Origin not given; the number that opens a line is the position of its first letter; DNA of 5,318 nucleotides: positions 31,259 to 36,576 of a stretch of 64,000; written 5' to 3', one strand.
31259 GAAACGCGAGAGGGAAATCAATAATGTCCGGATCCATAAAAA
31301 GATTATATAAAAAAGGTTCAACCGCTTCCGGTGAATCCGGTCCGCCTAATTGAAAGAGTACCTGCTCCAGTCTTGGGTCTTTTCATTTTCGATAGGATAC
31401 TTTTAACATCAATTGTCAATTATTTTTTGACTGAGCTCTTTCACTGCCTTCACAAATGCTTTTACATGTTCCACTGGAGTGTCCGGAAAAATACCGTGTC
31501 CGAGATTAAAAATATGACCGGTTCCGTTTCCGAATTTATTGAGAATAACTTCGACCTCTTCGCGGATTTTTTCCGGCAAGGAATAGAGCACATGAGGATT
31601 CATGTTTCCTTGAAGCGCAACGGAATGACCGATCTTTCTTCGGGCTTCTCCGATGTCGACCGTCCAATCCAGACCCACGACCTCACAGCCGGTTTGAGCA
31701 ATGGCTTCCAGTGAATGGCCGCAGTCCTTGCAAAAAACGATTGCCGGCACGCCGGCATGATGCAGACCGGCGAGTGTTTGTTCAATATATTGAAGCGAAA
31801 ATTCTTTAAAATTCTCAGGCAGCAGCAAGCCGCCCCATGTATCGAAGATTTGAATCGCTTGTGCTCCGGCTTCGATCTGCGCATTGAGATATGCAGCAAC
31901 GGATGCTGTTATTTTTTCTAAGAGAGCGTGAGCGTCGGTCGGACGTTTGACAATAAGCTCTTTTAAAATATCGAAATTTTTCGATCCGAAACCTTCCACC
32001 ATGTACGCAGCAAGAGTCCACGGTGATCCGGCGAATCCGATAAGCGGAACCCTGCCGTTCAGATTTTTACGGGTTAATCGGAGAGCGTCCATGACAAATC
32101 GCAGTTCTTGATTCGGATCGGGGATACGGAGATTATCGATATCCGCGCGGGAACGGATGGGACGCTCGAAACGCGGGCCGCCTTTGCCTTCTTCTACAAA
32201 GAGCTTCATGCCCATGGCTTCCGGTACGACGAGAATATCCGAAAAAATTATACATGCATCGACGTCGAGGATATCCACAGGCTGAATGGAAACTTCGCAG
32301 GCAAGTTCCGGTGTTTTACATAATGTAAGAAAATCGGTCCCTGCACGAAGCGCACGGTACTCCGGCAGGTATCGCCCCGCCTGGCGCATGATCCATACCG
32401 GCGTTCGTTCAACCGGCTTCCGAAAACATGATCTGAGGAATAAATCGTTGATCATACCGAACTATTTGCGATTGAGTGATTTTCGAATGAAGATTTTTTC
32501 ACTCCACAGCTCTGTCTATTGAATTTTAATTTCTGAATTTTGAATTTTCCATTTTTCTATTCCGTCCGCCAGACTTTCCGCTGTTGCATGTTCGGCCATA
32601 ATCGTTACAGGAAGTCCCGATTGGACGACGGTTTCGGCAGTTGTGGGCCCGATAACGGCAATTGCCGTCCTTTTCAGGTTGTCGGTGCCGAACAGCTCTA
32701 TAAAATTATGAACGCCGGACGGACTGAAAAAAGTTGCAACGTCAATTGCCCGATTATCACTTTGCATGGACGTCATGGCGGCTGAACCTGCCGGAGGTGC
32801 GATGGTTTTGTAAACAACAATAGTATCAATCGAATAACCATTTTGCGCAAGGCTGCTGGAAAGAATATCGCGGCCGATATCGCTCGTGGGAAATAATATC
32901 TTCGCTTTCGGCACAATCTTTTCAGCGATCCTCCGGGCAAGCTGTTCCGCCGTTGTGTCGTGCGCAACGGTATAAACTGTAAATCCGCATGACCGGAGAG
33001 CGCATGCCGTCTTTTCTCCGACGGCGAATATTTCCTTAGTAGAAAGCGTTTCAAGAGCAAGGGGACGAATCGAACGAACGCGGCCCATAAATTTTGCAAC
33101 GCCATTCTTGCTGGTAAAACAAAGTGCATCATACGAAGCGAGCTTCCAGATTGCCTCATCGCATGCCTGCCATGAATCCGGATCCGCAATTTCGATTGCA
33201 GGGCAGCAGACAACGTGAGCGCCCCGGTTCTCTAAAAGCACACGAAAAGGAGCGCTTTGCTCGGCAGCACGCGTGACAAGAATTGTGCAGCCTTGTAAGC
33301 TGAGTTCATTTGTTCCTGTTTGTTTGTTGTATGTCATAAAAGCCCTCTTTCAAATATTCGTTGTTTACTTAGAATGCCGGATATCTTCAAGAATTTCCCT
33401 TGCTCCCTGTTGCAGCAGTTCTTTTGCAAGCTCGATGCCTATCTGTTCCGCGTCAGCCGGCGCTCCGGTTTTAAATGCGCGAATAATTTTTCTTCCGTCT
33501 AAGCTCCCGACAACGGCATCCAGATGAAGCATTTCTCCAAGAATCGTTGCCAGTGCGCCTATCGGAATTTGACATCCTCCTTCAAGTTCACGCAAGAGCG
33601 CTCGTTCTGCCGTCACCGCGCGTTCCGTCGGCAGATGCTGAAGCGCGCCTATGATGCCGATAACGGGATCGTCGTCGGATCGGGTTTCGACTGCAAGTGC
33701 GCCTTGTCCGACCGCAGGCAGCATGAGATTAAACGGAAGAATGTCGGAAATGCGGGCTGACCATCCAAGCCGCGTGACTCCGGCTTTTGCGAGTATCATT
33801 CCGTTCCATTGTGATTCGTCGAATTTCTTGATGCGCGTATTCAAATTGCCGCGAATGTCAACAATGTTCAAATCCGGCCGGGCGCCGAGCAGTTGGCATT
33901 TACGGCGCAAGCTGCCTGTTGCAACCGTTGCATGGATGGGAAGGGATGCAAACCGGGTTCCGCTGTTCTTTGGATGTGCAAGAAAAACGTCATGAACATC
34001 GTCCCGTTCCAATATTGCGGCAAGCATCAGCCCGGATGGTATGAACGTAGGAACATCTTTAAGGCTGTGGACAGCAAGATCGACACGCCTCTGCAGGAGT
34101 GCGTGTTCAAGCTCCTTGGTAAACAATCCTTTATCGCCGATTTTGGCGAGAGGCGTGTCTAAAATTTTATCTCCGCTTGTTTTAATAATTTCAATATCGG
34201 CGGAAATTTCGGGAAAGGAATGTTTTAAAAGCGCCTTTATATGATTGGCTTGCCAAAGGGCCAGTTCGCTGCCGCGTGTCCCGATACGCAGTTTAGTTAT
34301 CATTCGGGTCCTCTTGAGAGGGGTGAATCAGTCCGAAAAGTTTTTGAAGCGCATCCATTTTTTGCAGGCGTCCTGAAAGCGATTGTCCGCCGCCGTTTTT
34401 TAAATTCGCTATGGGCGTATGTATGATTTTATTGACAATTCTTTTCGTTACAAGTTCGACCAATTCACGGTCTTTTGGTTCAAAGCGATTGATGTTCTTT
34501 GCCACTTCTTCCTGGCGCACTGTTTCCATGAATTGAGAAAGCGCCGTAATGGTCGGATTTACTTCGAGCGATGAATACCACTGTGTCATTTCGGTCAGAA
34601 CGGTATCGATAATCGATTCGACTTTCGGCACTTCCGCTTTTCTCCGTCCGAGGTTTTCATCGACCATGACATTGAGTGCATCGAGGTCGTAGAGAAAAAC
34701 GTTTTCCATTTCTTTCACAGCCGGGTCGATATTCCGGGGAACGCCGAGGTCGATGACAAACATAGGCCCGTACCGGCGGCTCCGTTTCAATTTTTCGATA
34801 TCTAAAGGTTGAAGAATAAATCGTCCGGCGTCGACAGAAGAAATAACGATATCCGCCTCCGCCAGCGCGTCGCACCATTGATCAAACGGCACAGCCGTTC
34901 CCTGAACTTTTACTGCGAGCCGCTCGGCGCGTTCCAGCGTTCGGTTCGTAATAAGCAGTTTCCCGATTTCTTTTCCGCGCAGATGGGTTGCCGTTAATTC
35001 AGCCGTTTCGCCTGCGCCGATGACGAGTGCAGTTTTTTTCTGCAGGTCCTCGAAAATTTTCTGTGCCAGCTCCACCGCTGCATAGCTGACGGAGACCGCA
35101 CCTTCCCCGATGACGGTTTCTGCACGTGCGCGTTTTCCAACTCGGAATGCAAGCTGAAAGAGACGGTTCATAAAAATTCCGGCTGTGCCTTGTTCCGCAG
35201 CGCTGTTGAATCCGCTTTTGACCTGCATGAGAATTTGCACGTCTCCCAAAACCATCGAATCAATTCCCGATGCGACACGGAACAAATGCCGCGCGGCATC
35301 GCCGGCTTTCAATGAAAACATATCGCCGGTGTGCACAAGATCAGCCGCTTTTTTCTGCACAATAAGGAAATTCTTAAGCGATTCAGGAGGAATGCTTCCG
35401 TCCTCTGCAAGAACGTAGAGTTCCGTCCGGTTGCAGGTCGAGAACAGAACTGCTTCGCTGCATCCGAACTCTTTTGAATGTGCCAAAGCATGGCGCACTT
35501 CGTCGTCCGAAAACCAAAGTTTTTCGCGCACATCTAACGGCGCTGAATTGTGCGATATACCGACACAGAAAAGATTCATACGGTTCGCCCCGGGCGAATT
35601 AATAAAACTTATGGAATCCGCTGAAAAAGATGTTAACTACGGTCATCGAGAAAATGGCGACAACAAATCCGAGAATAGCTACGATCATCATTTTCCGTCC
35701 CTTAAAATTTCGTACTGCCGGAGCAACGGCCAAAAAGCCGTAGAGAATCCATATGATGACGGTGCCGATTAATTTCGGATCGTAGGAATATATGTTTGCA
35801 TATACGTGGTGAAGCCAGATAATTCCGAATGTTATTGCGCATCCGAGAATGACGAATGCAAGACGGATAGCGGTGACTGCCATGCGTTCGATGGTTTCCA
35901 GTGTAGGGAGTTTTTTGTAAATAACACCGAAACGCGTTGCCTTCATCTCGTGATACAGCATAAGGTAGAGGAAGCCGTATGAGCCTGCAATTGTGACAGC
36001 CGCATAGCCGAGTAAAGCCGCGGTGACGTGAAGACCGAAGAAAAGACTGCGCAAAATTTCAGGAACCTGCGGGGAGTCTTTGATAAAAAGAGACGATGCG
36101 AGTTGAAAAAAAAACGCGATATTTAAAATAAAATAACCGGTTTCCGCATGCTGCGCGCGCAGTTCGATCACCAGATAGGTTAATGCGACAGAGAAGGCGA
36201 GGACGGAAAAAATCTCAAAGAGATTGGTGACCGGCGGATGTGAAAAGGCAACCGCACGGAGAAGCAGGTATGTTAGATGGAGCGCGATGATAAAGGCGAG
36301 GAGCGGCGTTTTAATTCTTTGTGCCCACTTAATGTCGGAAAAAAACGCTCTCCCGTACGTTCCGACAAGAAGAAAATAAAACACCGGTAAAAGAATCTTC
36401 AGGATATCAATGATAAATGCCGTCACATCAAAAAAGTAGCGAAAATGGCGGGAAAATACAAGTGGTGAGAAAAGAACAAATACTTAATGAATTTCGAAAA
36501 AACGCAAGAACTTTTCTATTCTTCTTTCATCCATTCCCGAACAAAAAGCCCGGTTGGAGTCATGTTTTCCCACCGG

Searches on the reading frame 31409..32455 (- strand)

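Call 52: search_protein_families(library=pfam, proteins=[window:31409-32455:-], max_evalue=0.0001)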
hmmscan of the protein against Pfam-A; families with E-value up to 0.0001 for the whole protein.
window:31409-32455:- (348 aa): 1 family
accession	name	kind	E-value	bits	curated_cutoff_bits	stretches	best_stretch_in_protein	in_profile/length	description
PF01208.23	URO-D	-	1e-139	465.8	23.9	1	3-340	3-345/346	Uroporphyrinogen decarboxylase (URO-D)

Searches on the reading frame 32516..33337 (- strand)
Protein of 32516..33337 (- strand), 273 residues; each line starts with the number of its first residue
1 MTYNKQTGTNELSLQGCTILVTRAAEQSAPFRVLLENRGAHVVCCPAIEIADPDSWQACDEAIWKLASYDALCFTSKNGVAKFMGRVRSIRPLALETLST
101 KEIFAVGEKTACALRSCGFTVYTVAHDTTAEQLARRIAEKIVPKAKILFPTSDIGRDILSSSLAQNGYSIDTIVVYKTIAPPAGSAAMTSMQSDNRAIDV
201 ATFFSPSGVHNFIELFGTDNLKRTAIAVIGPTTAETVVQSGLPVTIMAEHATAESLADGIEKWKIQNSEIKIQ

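Call 52: search_protein_families(library=pfam, proteins=[window:32516-33337:-], max_evalue=0.0001)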
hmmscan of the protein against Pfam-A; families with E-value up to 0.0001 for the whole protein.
window:32516-33337:- (273 aa): 1 family
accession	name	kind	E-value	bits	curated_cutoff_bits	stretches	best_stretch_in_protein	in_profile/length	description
PF02602.20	HEM4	-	2.6e-57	194.1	27.5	1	32-257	4-230/231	Uroporphyrinogen-III synthase HemD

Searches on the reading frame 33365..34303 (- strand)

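Call 52: search_protein_families(library=pfam, proteins=[window:33365-34303:-], max_evalue=0.0001)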
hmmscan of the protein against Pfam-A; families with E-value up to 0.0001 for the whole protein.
window:33365-34303:- (312 aa): 2 families
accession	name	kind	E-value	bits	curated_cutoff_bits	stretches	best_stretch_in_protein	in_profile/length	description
PF01379.25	Porphobil_deam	-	1e-79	267.4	22.1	1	5-213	1-204/207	Porphobilinogen deaminase, dipyromethane cofactor binding domain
PF03900.20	Porphobil_deamC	-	2.8e-23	82.5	26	1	229-298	3-74/74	Porphobilinogen deaminase, C-terminal domain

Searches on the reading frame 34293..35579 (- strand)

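Call 52: search_protein_families(library=pfam, proteins=[window:34293-35579:-], max_evalue=0.0001)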
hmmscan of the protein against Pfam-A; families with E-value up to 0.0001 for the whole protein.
window:34293-35579:- (428 aa): 3 families
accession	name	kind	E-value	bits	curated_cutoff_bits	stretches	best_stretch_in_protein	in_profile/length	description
PF05201.20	GlutR_N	-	5.8e-43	146.7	27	1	6-155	1-151/151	Glutamyl-tRNAGlu reductase, N-terminal domain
PF01488.26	Shikimate_DH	-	1.2e-39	135.9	24.3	1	170-303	1-136/138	Shikimate / quinate 5-dehydrogenase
PF00745.25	GlutR_dimer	-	2.2e-22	79.7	22.9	1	319-417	1-99/99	Glutamyl-tRNAGlu reductase, dimerisation domain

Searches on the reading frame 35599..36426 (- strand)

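Call 52: search_protein_families(library=pfam, proteins=[window:35599-36426:-], max_evalue=0.0001)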
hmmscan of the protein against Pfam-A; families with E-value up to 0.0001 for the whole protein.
window:35599-36426:- (275 aa): 1 family
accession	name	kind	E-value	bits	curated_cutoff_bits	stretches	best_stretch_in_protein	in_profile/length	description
PF01578.25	Cytochrom_C_asm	-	1.4e-24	87.4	29.9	1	67-272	2-212/212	Cytochrome C assembly protein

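Call 54: search_protein_families(library=ncbifam, proteins=[window:35599-36426:-], max_evalue=0.001)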
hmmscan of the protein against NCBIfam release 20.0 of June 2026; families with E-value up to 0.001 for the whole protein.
window:35599-36426:- (275 aa): 1 family
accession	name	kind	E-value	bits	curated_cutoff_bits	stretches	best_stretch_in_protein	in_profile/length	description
TIGR03144.1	cytochr_II_ccsB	equivalog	6e-35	121.2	187.6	1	45-274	4-251/252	c-type cytochrome biogenesis protein CcsB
